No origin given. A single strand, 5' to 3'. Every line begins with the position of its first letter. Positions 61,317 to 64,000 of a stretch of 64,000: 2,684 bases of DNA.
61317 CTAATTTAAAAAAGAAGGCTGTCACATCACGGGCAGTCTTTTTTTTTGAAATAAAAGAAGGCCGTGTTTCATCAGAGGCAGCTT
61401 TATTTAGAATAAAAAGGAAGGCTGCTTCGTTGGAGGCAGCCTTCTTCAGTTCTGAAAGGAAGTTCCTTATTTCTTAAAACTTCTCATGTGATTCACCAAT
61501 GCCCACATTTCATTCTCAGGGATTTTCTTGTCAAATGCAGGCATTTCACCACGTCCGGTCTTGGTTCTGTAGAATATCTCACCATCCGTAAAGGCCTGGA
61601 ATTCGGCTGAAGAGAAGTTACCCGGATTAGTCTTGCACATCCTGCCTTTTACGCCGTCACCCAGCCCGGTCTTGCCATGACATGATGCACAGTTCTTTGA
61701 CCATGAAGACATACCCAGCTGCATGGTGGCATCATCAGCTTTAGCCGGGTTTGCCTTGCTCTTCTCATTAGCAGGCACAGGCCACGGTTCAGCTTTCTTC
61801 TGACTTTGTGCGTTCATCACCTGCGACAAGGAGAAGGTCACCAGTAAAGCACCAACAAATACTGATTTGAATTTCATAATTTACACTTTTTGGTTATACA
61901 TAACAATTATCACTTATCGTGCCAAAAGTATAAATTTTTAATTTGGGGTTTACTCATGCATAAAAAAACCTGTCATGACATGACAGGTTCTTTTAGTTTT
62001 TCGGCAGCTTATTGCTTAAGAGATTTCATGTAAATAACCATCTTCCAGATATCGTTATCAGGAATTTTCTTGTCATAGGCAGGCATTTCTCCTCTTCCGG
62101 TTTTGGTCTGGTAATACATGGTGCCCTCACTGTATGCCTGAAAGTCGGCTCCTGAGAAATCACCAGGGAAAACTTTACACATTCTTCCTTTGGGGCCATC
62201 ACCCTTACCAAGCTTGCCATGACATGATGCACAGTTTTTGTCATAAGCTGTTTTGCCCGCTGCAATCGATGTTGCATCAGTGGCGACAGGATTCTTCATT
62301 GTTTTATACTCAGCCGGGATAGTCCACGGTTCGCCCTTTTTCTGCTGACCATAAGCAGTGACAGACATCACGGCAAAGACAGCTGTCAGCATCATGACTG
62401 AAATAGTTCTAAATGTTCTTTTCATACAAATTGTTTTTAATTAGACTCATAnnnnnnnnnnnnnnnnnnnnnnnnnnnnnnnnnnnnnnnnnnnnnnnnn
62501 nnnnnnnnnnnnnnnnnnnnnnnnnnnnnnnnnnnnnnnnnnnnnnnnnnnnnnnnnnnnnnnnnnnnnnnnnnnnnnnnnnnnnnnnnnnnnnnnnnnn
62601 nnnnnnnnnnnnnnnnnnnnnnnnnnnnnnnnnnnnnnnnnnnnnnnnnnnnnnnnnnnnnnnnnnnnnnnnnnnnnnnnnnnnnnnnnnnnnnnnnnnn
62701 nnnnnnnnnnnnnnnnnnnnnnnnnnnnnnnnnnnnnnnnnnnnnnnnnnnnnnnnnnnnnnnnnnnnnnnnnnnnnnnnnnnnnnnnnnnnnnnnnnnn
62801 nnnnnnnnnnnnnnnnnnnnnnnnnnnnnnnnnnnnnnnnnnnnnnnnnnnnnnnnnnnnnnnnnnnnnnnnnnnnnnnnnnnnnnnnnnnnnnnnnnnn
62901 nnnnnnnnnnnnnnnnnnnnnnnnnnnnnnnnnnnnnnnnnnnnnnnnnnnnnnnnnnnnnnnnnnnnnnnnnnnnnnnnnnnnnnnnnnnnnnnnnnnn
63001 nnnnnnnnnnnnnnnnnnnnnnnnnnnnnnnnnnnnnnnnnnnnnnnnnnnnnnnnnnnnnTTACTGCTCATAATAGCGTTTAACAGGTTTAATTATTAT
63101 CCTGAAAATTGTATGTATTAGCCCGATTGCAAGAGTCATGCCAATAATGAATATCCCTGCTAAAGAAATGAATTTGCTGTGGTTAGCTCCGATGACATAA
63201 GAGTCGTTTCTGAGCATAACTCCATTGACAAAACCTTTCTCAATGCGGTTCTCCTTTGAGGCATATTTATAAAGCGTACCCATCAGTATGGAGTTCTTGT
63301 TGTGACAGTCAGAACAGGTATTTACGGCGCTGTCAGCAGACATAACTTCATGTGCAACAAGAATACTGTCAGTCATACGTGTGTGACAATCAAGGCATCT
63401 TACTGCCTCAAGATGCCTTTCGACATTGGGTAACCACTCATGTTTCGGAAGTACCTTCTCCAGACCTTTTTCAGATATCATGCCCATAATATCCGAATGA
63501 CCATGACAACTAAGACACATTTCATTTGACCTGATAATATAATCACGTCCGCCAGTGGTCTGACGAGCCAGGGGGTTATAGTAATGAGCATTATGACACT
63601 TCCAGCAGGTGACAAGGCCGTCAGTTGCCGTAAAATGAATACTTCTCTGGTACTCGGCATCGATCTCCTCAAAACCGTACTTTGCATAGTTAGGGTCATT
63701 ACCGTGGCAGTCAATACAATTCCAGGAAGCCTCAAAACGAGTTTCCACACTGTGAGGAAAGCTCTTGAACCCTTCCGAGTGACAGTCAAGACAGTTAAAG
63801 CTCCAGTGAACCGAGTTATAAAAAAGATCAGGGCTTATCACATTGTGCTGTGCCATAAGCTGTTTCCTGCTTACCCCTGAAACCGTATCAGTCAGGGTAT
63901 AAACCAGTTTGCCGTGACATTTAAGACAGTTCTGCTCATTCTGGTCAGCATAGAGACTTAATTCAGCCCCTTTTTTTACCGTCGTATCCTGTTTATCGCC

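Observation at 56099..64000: Multihaem cytochrome island: candidate uncharacterised quinol-to-periplasm or cell-surface electron-transfer system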

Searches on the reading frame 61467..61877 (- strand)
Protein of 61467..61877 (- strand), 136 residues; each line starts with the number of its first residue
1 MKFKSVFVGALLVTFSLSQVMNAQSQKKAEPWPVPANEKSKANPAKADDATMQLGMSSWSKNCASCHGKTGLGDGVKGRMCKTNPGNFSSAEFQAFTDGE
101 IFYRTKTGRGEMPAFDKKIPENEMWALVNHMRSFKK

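Call 5: search_protein_families(library=pfam, proteins=[window:61467-61877:-], max_evalue=0.1)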
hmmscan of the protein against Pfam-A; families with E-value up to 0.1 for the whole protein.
window:61467-61877:- (136 aa): 2 families
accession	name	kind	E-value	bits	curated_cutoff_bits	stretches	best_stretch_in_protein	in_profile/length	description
PF13442.11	Cytochrome_CBB3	-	1.4e-11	45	27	1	52-131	3-68/68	Cytochrome C oxidase, cbb3-type, subunit III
PF00034.26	Cytochrom_C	-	2.5e-06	29.1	21.3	1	58-133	7-88/90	Cytochrome c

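Call 6: search_protein_families(library=ncbifam, proteins=[window:61467-61877:-], max_evalue=0.1)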
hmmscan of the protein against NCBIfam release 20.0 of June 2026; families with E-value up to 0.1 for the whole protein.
window:61467-61877:- (136 aa): 10 families
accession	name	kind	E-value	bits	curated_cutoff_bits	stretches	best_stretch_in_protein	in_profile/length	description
TIGR04494.1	c550_PedF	equivalog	1.5e-10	41.1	122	1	37-133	35-129/133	cytochrome c-550 PedF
NF011054.0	PRK14486.1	equivalog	3.2e-08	33.4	447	1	39-135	202-291/294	putative bifunctional cbb3-type cytochrome c oxidase subunit II/cytochrome c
NF045930.1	Cytc6PetJCyano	equivalog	1.2e-05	25.2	135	1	42-125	20-96/110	cytochrome c6 PetJ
TIGR00782.1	ccoP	equivalog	1.3e-05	24.7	179.95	1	44-133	195-280/285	cytochrome-c oxidase, cbb3-type subunit III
NF050122.1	bc1_QcrC_actin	exception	3.6e-05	23.2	200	1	41-133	130-210/253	cytochrome bc1 complex diheme cytochrome c subunit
NF033864.1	cytochrome579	equivalog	0.00076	19.3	280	1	60-115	59-115/179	cytochrome 579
NF045773.1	cytochro_C550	exception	0.002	18.1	125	1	5-115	11-102/118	cytochrome c550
NF045774.1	cytochro_C551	exception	0.0081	16.1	118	1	38-73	31-60/110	cytochrome c551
TIGR03872.1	cytochrome_MoxG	equivalog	0.036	14.2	147.8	1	37-72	29-64/133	cytochrome c(L), periplasmic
NF052248.1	SorU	equivalog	0.097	12.9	100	0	106-129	47-70/72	SorU family sulfite dehydrogenase c-type cytochrome subunit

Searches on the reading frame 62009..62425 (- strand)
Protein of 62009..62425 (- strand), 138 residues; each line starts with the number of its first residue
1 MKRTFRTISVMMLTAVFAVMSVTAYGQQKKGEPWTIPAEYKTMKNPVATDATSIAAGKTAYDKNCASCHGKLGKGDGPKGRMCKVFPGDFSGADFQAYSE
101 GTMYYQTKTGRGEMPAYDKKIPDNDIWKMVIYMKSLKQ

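Call 5: search_protein_families(library=pfam, proteins=[window:62009-62425:-], max_evalue=0.1)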
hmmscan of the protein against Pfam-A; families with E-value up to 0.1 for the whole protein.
window:62009-62425:- (138 aa): 2 families
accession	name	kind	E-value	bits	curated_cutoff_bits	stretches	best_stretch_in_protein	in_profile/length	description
PF13442.11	Cytochrome_CBB3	-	2.9e-13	50.4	27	1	54-133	3-68/68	Cytochrome C oxidase, cbb3-type, subunit III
PF00034.26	Cytochrom_C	-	2.6e-11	45.1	21.3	1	54-137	1-90/90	Cytochrome c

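Call 6: search_protein_families(library=ncbifam, proteins=[window:62009-62425:-], max_evalue=0.1)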
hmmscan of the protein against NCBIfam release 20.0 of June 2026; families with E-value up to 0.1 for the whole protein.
window:62009-62425:- (138 aa): 12 families
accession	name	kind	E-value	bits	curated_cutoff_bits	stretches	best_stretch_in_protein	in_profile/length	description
NF011054.0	PRK14486.1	equivalog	7.2e-14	52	447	1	41-137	202-291/294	putative bifunctional cbb3-type cytochrome c oxidase subunit II/cytochrome c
TIGR04494.1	c550_PedF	equivalog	2.1e-09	37.4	122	1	42-136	38-130/133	cytochrome c-550 PedF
NF033864.1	cytochrome579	equivalog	2.6e-09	37.1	280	1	12-136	3-139/179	cytochrome 579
TIGR00782.1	ccoP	equivalog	2.5e-08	33.6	179.95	1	48-136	197-281/285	cytochrome-c oxidase, cbb3-type subunit III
NF050122.1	bc1_QcrC_actin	exception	1.1e-06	28.2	200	1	22-136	110-211/253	cytochrome bc1 complex diheme cytochrome c subunit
NF045930.1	Cytc6PetJCyano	equivalog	1.8e-06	27.8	135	1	47-133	21-102/110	cytochrome c6 PetJ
NF045773.1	cytochro_C550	exception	0.00018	21.5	125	1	12-78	13-74/118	cytochrome c550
NF045774.1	cytochro_C551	exception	0.00019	21.3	118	1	17-79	11-65/110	cytochrome c551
NF040606.1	CytoC_perox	subfamily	0.00037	19.8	150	1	48-111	292-354/524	di-heme-cytochrome C peroxidase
TIGR03872.1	cytochrome_MoxG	equivalog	0.003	17.7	147.8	1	40-75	30-65/133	cytochrome c(L), periplasmic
TIGR03045.1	PS_II_C550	equivalog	0.003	17.2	177.75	1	2-70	2-67/159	photosystem II cytochrome c-550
TIGR00553.1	pabB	equivalog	0.018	14.2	328.4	1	32-101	46-115/329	aminodeoxychorismate synthase component I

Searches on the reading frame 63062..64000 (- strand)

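Call 5: search_protein_families(library=pfam, proteins=[window:63062-64000:-], max_evalue=0.1)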
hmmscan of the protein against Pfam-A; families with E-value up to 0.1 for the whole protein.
window:63062-64000:- (312 aa): 10 families
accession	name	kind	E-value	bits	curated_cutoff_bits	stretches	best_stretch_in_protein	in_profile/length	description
PF14522.11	Cytochrome_C7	-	7.5e-17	61.4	24.8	3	67-104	13-53/67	Cytochrome c7 and related cytochrome c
PF14537.11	Cytochrom_c3_2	-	2.8e-12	47.4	25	2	67-166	6-78/79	Cytochrome c3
PF22113.1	Mtrc-MtrF_II-IV_dom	-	1.8e-08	34.6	30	1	69-236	8-166/176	Outer membrane cytochrome MtrC/MtrF-like, domains II/IV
PF02085.21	Cytochrom_CIII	-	3.9e-06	27.6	22.9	1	55-166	18-101/101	Class III cytochrome C family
PF00684.25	DnaJ_CXXCXGXG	-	4.4e-05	24.1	32.7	0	69-101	17-50/65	DnaJ central domain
PF09699.15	Paired_CXXCH_1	-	0.0001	22.3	20.6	0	131-167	8-37/41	Doubled CXXCH motif (Paired_CXXCH_1)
PF22678.1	Cytochrom_c_NrfB-like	-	0.0093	16.9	27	0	95-139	1-43/89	Cytochrome c-type protein NrfB-like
PF05495.17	zf-CHY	-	0.028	15.3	31.3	0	67-103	18-53/68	CHY zinc finger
PF02335.20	Cytochrom_C552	-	0.033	13.6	24.1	1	160-217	88-143/438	Cytochrome c552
PF15499.12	Peptidase_C98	-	0.072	13.2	27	1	30-79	94-143/272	Ubiquitin-specific peptidase-like, SUMO isopeptidase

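Call 6: search_protein_families(library=ncbifam, proteins=[window:63062-64000:-], max_evalue=0.1)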
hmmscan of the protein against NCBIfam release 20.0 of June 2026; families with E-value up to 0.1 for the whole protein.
window:63062-64000:- (312 aa): 6 families
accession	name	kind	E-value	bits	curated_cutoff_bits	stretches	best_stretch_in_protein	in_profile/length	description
TIGR03508.1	decahem_SO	subfamily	3.2e-07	30.1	192.2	1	19-167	31-175/258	DmsE family decaheme c-type cytochrome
TIGR04257.1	nanowire_3heme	domain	1.6e-06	28.2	40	1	194-237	18-62/75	c(7)-type cytochrome triheme domain-containing protein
TIGR03153.1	cytochr_NrfH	equivalog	8.1e-05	22.7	134.2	0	69-100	104-134/138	cytochrome c nitrite reductase small subunit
TIGR01905.1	paired_CXXCH_1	subfamily_domain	0.045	13.7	25.2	0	159-167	6-14/41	doubled CXXCH domain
NF008609.0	PRK11586.1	equivalog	0.048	13.5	230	0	20-75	78-128/149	nitrate reductase cytochrome c-type subunit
NF041198.1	UshA_like_PCGU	equivalog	0.048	12.2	275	1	128-236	407-511/519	UshA-like (seleno)protein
